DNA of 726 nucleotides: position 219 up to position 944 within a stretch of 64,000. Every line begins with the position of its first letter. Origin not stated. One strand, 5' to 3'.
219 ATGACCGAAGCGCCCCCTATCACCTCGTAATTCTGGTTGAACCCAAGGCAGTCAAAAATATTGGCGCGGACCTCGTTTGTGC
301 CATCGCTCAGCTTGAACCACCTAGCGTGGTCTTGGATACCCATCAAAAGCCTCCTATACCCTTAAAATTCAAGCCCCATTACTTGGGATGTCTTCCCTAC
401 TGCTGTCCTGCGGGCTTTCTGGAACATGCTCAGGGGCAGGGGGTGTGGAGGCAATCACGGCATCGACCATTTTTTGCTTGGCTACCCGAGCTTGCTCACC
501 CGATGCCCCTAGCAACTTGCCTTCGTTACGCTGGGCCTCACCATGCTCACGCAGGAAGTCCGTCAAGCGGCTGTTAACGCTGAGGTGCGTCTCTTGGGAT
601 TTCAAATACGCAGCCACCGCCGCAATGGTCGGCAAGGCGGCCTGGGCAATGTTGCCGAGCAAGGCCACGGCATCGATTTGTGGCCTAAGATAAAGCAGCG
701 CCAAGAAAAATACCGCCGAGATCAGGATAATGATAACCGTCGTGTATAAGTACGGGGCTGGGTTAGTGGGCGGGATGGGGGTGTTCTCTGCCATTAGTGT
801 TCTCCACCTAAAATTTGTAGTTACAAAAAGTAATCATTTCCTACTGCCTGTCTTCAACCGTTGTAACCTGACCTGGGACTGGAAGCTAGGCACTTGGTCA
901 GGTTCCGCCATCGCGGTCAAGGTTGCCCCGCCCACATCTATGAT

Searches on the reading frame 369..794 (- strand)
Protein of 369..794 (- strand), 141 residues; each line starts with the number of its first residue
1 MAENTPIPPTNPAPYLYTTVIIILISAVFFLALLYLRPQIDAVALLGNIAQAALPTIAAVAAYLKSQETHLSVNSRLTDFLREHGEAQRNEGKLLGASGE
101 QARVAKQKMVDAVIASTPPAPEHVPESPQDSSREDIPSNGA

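Call 58: find_encoding_contigs(protein=window:369-794:-, flank=10000, max_places=2)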
Protein window:369-794:- (141 aa): 2 contigs read that carry it; 1 place shown.
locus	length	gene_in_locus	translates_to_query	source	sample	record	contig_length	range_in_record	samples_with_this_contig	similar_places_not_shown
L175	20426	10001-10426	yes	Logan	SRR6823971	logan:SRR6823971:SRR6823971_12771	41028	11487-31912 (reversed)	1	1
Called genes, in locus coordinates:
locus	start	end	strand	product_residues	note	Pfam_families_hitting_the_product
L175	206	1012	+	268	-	-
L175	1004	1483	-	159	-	-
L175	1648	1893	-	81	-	-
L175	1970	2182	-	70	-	-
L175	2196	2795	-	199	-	-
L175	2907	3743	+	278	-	-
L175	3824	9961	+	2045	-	PF10145:PhageMin_Tail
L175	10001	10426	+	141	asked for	-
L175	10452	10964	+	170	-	-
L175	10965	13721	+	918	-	-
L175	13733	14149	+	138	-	-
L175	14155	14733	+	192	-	-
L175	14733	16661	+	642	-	-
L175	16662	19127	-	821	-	PF02463:SMC_N, PF13175:AAA_15 (weak), PF13476:AAA_23, PF13514:AAA_27 (weak)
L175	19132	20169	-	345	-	PF00149:Metallophos (weak)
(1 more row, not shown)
